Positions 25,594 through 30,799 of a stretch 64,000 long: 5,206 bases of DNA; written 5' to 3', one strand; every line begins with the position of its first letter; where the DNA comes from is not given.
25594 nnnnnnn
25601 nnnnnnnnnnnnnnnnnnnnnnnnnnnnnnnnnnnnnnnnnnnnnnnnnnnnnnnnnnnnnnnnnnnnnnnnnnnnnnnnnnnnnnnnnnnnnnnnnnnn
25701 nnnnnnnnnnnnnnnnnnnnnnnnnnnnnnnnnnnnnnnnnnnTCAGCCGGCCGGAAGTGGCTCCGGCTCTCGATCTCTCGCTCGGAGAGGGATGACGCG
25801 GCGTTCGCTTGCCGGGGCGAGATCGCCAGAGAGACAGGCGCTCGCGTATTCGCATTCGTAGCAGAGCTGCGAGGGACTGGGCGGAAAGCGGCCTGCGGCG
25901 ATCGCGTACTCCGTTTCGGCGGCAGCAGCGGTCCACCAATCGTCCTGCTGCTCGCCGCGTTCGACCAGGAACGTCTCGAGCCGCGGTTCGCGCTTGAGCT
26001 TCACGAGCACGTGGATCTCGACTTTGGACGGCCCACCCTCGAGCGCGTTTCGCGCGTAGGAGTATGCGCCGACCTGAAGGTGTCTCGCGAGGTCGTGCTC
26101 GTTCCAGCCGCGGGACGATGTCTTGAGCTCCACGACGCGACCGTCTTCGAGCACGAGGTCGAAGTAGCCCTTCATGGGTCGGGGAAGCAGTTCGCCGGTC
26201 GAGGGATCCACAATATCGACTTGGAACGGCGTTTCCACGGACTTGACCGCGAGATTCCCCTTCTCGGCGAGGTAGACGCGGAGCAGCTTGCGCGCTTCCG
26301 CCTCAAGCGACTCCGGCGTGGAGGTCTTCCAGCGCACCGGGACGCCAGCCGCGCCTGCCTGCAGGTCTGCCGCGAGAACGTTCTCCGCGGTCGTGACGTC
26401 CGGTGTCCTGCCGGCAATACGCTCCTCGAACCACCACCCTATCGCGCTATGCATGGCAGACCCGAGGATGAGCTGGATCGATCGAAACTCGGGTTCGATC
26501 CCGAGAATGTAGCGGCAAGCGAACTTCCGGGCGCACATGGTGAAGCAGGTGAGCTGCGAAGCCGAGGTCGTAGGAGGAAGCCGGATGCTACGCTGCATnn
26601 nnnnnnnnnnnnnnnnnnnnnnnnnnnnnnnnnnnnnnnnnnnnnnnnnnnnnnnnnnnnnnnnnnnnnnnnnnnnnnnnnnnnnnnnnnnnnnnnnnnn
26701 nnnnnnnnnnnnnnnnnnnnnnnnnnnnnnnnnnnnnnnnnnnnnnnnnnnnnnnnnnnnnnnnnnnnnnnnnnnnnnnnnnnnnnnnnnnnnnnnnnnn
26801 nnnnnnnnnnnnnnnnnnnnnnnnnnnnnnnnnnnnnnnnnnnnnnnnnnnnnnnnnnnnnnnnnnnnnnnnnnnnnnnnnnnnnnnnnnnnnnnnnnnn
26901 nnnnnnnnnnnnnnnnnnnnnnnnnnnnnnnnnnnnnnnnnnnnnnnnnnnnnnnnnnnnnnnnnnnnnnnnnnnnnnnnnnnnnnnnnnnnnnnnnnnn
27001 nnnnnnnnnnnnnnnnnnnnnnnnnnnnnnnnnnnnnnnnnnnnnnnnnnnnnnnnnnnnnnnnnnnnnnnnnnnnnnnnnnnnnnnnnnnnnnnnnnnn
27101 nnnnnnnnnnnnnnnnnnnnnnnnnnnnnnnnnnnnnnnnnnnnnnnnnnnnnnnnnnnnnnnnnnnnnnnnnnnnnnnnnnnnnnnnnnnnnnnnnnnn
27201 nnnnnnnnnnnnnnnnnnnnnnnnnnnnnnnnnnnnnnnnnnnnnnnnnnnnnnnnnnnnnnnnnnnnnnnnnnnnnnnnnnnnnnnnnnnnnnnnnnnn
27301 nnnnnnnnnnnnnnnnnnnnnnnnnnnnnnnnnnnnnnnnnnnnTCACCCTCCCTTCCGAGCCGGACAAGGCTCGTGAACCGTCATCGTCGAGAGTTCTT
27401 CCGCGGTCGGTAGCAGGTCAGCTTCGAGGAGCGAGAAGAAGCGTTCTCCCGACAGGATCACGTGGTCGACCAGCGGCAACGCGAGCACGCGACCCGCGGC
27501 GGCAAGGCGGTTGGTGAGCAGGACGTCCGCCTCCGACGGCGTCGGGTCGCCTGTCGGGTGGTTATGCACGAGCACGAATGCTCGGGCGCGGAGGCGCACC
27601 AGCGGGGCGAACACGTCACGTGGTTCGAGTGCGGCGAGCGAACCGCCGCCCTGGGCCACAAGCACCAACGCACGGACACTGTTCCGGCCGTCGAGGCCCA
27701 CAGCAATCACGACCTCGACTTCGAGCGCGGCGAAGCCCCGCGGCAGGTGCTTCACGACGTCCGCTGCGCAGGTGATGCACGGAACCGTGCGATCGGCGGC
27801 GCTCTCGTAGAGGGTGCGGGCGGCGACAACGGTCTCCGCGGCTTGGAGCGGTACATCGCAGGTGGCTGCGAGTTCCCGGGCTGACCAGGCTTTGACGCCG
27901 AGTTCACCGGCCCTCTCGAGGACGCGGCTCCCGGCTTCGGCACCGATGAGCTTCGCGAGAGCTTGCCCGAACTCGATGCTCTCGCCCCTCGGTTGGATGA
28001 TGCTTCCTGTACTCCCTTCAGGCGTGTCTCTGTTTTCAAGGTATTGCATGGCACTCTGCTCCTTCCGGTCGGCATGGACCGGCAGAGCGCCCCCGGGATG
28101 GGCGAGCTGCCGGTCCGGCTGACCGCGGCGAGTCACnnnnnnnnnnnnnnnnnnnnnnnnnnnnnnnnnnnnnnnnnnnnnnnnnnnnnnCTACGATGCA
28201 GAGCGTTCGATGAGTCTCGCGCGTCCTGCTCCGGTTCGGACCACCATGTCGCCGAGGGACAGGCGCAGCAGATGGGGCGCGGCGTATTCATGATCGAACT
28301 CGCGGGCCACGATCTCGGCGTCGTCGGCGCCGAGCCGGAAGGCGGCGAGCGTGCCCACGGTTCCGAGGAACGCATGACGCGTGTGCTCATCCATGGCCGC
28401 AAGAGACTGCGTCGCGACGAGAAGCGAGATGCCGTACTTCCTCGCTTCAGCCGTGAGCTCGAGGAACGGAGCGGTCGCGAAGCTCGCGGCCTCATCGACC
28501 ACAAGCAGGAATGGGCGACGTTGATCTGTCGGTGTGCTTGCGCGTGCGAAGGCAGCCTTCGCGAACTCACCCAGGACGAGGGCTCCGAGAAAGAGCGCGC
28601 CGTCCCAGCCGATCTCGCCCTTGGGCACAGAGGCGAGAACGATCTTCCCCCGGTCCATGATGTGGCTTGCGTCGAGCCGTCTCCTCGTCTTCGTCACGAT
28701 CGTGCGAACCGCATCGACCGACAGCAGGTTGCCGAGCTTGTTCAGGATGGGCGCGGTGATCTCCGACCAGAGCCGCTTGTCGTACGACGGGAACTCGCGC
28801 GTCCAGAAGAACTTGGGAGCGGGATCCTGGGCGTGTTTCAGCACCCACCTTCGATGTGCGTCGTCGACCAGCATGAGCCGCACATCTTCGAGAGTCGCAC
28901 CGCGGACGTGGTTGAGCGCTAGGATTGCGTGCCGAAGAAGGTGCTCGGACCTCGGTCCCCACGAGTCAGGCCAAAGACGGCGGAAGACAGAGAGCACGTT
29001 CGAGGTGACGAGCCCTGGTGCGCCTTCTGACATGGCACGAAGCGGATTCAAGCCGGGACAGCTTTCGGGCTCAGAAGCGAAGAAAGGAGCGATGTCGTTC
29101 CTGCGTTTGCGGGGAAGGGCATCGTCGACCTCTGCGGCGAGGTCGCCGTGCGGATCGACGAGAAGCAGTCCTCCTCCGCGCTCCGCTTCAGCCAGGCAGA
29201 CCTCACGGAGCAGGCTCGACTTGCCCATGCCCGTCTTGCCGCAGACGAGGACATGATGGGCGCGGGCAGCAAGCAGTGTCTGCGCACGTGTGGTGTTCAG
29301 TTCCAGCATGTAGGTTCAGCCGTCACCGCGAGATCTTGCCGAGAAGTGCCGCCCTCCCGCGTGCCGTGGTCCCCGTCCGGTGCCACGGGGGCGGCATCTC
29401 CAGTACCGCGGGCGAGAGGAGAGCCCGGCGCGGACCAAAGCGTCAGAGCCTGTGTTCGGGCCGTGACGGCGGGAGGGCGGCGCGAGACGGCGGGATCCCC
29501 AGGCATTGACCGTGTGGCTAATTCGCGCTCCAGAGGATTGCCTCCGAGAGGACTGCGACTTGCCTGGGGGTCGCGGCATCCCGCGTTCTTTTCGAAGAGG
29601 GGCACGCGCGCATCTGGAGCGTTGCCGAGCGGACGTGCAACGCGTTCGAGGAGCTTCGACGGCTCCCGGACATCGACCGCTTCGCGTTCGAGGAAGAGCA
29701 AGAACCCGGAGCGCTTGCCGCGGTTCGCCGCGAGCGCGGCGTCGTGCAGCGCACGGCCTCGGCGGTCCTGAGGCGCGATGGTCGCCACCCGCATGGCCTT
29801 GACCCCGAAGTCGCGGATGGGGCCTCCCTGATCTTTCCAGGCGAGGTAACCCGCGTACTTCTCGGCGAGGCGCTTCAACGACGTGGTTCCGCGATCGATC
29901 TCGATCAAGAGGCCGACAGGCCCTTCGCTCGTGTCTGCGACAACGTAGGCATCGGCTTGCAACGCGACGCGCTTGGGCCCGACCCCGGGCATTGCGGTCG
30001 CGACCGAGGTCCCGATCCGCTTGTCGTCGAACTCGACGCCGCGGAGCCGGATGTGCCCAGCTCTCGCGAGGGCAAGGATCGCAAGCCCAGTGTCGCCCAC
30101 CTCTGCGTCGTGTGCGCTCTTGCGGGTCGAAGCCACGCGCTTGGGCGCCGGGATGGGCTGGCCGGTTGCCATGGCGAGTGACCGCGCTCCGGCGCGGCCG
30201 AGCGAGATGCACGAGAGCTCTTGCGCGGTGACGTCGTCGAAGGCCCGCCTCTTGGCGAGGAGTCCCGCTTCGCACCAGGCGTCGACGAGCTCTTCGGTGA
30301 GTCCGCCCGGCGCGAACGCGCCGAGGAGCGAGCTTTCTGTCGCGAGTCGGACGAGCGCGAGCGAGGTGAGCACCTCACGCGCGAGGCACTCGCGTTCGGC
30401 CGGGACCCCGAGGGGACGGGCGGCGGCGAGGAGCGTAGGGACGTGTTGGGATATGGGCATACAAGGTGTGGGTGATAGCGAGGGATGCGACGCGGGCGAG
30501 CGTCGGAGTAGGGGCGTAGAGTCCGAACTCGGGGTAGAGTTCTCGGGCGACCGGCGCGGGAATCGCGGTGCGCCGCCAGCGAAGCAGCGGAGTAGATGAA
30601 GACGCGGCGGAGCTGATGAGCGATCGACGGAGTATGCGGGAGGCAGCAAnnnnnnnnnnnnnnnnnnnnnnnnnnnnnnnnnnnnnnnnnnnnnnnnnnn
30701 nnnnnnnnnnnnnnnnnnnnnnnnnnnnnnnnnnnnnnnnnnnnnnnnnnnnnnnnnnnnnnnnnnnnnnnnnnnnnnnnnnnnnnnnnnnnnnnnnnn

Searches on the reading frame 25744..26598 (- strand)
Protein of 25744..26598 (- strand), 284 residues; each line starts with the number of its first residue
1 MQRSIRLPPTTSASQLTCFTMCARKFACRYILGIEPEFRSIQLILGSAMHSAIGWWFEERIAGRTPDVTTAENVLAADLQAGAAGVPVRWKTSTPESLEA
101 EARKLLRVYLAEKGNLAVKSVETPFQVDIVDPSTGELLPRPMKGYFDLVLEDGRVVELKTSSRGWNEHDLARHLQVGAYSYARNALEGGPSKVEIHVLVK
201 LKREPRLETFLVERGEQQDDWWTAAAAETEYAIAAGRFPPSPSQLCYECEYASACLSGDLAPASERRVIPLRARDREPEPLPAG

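Call 70: search_protein_families(library=pfam, proteins=[window:25744-26598:-], max_evalue=0.001)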
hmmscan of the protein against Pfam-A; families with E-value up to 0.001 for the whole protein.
window:25744-26598:- (284 aa): 1 family
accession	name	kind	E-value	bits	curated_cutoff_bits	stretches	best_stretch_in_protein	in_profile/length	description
PF12705.13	PDDEXK_1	-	3.7e-25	89.7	22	1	11-255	2-246/247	PD-(D/E)XK nuclease superfamily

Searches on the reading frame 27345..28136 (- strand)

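Call 70: search_protein_families(library=pfam, proteins=[window:27345-28136:-], max_evalue=0.001)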
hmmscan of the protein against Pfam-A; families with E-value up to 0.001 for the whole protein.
window:27345-28136:- (263 aa): 1 family
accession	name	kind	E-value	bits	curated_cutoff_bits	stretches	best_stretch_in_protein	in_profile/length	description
PF04002.20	RadC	-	4.9e-28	97.9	22.1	1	121-238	1-118/121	RadC-like JAB domain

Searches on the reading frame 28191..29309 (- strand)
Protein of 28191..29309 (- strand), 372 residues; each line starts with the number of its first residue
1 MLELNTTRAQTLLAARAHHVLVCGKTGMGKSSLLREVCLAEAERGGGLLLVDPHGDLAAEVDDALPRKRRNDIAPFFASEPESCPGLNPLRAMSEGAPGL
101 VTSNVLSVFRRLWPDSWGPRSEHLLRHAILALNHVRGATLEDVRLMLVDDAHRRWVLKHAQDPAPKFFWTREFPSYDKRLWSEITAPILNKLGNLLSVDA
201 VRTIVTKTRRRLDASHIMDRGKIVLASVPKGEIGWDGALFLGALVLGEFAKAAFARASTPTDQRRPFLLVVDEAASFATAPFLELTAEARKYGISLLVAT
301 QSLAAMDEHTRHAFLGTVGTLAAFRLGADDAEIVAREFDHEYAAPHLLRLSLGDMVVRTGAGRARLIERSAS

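Call 70: search_protein_families(library=pfam, proteins=[window:28191-29309:-], max_evalue=0.001)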
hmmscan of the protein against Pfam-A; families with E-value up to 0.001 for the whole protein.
window:28191-29309:- (372 aa): 8 families
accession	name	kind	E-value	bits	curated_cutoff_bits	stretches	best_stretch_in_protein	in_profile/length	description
PF12696.13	TraG-D_C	-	1.4e-06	28.6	22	1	266-325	1-65/126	TraM recognition site of TraD and TraG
PF01935.23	DUF87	-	2.9e-05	24.7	23.2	1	18-56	24-63/220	Helicase HerA, central domain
PF10412.15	TrwB_AAD_bind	-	5.6e-05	22.6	20.5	0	17-60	15-58/387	Type IV secretion-system coupling protein DNA-binding domain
PF13191.12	AAA_16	-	7.7e-05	23.7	32.6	1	15-51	22-57/167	AAA ATPase domain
PF13401.12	AAA_22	-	0.00016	22.5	27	0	17-153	5-95/130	AAA domain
PF05673.19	DUF815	-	0.00026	20.6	23.8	1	9-52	45-86/249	Protein of unknown function (DUF815)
PF25199.1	nSTAND_NTPase5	-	0.00048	20.4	34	0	16-64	40-90/145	Novel STAND NTPase 5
PF13604.12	AAA_30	-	0.0008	19.6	27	0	9-64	10-65/191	AAA domain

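Call 72: find_encoding_contigs(protein=window:28191-29309:-, flank=10000, max_places=6)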
Protein window:28191-29309:- (372 aa): 4 contigs read that carry it; 1 place shown.
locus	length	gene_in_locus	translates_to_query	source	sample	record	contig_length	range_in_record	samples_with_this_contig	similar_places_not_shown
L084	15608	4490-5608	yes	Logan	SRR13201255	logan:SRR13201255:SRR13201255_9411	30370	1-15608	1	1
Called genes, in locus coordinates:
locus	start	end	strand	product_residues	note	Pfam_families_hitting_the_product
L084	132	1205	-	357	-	PF14659:Phage_int_SAM_3, PF00589:Phage_integrase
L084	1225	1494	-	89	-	PF12728:HTH_17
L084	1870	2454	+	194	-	-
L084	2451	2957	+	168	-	-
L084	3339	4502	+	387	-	PF13814:Replic_Relax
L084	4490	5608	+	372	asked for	PF12696:TraG-D_C (weak)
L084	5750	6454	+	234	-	PF04002:RadC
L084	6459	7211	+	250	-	-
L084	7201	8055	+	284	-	PF12705:PDDEXK_1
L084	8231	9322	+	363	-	-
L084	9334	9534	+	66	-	-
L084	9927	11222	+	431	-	-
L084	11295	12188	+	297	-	-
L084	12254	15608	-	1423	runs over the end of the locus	PF11617:Cu-binding_MopE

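Call 91: search_protein_families(library=ncbifam, proteins=[window:28191-29309:-], max_evalue=0.01)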
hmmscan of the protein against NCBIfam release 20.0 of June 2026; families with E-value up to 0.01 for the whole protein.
window:28191-29309:- (372 aa): 9 families
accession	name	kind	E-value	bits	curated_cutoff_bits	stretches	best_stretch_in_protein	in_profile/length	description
TIGR03743.1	SXT_TraD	subfamily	6.6e-09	34.8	366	2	261-307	482-528/636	conjugative transfer system coupling protein TraD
TIGR02759.1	TraD_Ftype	equivalog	1.8e-06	27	521.35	1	260-360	402-508/566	type IV conjugative transfer system coupling protein TraD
NF045973.1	conju_CD1115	equivalog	2.4e-05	23.4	250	1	10-94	17-99/442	VirD4-like conjugal transfer protein, CD1115 family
TIGR00929.1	VirB4_CagE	subfamily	5.4e-05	21.6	643.1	0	16-38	436-458/792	VirB4 family type IV secretion/conjugal transfer ATPase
TIGR02746.1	TraC-F-type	equivalog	0.00016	19.7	567.05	0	261-304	636-686/800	type IV secretion system protein TraC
NF053655.1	CedD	equivalog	0.00019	20.3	600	0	263-308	417-465/527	DNA-translocating ATPase CedD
NF041017.1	DNA_import_CedB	equivalog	0.00019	20.2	700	0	256-358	463-574/590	DNA import protein CedB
NF008338.0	PRK11124.1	equivalog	0.00031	20.3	369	1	15-76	26-87/242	arginine ABC transporter ATP-binding protein ArtP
TIGR02673.1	FtsE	equivalog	0.0014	18.3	264.85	0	15-50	26-61/214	cell division ATP-binding protein FtsE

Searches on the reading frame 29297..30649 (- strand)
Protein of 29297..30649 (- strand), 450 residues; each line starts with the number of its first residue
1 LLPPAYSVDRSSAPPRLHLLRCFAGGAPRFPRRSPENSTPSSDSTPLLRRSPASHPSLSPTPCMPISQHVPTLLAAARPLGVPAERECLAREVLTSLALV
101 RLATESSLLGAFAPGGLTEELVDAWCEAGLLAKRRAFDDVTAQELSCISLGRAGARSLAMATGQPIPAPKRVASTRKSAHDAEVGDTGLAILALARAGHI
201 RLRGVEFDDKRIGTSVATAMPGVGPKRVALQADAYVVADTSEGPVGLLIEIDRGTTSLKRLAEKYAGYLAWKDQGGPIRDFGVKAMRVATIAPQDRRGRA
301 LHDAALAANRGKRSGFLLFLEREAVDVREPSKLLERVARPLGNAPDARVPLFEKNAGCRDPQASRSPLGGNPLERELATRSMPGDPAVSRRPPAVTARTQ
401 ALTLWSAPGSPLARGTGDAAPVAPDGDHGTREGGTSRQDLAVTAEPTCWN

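Call 16: search_protein_families(library=pfam, proteins=[window:29297-30649:-], max_evalue=0.001)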
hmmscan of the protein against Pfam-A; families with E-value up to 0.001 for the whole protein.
window:29297-30649:- (450 aa): 1 family
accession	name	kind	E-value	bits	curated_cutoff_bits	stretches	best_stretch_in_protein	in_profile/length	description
PF13814.12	Replic_Relax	-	1.1e-09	39.1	25.3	1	94-269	1-173/191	Replication-relaxation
